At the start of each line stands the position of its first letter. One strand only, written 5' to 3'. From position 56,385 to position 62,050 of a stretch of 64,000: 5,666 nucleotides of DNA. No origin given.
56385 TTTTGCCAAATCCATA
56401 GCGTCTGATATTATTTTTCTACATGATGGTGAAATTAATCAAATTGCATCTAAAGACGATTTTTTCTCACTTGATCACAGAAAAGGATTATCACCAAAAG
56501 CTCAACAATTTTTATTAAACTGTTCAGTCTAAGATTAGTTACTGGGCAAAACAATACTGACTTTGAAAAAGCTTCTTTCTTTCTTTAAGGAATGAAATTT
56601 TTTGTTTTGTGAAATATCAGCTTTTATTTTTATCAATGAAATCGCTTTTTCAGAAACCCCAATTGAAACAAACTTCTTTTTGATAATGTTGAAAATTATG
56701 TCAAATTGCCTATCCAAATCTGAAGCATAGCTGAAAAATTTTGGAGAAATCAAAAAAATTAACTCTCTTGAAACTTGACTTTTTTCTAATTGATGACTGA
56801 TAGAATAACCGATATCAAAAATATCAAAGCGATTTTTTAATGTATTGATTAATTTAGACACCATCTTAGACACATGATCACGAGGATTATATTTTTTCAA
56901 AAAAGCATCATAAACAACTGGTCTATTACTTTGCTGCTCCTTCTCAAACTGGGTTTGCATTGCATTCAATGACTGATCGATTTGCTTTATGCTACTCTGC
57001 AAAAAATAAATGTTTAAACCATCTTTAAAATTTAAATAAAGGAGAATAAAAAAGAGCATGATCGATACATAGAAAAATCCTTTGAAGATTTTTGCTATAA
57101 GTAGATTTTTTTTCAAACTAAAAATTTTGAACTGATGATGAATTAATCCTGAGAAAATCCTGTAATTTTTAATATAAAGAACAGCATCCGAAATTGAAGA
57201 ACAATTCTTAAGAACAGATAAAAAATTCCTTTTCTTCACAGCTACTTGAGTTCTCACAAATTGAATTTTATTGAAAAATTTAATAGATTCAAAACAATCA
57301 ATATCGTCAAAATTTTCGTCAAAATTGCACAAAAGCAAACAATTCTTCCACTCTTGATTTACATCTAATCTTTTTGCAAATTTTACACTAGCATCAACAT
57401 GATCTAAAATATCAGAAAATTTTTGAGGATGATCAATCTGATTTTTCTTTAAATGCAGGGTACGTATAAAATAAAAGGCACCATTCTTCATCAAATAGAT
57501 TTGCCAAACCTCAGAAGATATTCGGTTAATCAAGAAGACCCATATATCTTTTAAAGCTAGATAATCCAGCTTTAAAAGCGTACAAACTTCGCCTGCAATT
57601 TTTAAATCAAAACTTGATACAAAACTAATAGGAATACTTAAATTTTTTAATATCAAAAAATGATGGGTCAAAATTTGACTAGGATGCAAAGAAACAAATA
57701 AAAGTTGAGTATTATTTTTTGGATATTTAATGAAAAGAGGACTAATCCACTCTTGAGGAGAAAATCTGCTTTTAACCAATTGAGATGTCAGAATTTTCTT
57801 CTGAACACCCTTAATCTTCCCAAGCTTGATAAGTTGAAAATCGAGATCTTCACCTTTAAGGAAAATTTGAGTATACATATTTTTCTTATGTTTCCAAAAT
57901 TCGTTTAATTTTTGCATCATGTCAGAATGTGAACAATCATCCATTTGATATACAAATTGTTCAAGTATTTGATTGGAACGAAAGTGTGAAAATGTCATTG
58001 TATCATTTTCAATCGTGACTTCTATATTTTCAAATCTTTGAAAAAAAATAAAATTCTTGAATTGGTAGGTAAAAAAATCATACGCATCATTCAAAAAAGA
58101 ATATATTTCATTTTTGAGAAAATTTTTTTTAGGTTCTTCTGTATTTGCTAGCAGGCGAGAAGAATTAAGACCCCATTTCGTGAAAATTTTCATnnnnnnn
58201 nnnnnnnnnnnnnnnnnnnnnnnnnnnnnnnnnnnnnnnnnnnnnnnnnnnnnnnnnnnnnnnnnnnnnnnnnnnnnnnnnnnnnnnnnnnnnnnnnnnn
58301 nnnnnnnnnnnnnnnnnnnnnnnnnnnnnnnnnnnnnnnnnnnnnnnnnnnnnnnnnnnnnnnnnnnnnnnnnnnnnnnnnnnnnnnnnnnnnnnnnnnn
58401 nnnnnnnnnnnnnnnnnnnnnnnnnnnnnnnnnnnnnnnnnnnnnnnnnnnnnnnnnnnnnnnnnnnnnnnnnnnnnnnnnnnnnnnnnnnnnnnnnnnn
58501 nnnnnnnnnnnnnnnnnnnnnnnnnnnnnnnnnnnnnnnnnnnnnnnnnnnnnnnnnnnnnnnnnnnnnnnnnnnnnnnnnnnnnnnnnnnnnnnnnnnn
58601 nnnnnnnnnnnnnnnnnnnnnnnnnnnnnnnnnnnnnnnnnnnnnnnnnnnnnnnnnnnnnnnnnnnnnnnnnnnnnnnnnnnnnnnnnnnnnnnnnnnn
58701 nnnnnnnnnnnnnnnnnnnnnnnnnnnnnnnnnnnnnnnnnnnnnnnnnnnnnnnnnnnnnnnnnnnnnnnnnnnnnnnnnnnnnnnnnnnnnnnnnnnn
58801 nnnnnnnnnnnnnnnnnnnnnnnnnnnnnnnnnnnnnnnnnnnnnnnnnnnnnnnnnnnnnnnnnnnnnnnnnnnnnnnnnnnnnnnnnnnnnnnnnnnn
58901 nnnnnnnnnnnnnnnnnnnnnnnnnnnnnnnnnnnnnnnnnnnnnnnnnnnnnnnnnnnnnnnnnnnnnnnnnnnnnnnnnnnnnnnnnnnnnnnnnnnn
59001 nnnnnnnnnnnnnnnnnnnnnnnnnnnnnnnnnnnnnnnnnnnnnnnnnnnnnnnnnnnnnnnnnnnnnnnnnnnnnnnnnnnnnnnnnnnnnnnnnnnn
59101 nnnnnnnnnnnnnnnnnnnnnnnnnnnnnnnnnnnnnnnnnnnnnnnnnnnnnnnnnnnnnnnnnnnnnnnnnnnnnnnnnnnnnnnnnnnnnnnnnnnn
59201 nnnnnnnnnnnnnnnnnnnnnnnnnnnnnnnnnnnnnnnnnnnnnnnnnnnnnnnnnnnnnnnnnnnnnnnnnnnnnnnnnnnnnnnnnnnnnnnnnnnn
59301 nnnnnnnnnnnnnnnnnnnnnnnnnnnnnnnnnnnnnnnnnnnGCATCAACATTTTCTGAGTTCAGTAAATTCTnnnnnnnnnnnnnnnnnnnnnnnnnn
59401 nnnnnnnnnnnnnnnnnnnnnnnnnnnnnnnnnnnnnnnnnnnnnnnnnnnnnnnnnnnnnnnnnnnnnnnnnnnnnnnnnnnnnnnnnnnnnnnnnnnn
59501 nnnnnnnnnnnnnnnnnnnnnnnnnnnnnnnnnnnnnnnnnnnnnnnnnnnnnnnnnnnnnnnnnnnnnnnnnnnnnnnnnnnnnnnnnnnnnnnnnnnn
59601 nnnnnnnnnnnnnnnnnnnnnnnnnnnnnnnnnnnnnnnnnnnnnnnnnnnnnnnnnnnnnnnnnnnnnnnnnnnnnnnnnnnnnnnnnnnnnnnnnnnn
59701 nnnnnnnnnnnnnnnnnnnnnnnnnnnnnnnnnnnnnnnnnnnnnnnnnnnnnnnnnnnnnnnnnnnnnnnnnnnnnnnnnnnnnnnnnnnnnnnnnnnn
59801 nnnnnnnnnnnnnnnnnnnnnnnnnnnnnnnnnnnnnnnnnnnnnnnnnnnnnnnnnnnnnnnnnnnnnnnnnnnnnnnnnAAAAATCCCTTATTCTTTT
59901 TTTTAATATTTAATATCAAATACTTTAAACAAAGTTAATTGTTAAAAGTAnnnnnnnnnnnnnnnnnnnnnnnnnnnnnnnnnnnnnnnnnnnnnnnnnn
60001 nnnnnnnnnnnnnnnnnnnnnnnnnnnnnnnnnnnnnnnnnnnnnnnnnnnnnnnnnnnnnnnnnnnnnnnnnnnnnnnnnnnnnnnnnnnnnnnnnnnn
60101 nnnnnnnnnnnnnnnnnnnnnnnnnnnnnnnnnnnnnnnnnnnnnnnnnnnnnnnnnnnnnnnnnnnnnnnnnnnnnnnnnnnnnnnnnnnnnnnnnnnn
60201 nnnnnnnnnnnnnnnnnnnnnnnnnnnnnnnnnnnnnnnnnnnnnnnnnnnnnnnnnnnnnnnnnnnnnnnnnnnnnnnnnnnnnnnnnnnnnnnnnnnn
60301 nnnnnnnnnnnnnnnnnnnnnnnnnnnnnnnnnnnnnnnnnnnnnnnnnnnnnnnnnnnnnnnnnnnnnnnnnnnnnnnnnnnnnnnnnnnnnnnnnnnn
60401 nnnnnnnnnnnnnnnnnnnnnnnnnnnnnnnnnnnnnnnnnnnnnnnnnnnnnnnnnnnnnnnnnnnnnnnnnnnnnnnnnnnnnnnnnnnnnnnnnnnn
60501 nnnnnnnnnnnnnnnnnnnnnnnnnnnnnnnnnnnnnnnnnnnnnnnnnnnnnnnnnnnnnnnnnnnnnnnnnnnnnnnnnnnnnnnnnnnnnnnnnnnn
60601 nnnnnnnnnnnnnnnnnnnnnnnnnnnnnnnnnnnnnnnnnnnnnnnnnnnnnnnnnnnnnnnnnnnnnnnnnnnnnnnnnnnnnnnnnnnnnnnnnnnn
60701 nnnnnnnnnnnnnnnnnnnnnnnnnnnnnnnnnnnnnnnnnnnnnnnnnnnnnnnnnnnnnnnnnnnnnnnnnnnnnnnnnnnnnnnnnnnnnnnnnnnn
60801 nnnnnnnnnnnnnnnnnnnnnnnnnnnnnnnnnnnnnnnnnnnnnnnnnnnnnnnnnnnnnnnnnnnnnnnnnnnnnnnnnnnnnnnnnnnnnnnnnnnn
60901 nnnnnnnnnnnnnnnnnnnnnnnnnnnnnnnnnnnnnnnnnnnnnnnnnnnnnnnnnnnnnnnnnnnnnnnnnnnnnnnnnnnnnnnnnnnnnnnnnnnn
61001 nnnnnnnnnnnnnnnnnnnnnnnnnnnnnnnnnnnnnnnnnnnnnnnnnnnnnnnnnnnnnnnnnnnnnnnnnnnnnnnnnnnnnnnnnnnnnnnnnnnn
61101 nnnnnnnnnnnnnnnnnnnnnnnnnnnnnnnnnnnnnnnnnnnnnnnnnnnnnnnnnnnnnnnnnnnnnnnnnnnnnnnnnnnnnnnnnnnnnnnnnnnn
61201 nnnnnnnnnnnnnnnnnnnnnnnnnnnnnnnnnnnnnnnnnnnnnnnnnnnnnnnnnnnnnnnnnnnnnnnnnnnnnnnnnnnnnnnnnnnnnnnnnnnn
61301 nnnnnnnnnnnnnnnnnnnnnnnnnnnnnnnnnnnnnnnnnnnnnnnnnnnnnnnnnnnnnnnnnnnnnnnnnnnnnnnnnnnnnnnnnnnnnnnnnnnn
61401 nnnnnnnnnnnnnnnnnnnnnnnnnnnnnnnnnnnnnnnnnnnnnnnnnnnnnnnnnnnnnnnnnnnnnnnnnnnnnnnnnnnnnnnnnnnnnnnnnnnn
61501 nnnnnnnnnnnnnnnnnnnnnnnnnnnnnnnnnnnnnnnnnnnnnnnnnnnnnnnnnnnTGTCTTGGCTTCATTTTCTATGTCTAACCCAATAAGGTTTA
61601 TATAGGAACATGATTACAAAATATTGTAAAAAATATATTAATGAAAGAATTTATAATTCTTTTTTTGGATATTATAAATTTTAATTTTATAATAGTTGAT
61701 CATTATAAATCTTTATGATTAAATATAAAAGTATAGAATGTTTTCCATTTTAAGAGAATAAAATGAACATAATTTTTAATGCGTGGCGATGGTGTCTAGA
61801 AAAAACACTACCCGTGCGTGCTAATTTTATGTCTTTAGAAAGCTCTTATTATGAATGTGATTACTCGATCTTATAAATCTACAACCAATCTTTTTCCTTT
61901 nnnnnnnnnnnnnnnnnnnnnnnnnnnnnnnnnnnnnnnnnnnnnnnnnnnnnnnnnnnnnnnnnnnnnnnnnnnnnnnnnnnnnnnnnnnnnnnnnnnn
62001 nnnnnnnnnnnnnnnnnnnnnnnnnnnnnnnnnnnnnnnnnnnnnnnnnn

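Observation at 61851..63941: Tandem DIT1/PvcA (isonitrile synthase family) paralogs that both carry export signals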

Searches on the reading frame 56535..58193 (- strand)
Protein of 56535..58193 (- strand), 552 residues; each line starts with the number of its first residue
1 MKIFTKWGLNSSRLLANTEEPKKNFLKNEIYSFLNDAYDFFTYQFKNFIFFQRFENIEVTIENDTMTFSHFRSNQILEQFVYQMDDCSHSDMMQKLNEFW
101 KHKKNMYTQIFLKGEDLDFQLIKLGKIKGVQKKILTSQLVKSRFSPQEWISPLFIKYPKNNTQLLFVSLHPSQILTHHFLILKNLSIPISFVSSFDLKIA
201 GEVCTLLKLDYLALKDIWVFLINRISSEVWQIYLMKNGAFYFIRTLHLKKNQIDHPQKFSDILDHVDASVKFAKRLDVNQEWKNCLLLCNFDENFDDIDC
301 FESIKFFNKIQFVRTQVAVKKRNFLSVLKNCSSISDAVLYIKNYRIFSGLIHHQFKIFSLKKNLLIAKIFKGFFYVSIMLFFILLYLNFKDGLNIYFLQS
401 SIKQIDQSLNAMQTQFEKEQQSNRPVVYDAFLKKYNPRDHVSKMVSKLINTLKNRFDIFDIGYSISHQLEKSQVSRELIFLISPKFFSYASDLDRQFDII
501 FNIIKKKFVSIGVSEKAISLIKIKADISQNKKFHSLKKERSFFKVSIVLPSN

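Call 3: search_protein_families(library=pfam, proteins=[window:56535-58193:-], max_evalue=0.1)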
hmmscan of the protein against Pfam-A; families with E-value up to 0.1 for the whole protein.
window:56535-58193:- (552 aa): 1 family
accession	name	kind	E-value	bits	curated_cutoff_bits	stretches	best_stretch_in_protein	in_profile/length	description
PF17804.6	TSP_NTD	-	0.024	15.3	26.4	1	385-443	26-84/188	Tail specific protease N-terminal domain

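Call 4: search_protein_families(library=ncbifam, proteins=[window:56535-58193:-], max_evalue=0.1)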
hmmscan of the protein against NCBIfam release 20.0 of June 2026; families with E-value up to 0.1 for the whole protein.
window:56535-58193:- (552 aa): 0 families

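Call 34: search_protein_families(library=phrogs, proteins=[window:56535-58193:-], max_evalue=0.01)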
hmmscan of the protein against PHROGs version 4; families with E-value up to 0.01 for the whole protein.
window:56535-58193:- (552 aa): 0 families

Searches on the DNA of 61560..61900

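Call 78: search_rna_families(source=window, start=61560, end=61900, threshold=evalue, max_evalue=10)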
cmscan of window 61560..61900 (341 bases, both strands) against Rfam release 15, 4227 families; matches with E-value up to 10: 0.
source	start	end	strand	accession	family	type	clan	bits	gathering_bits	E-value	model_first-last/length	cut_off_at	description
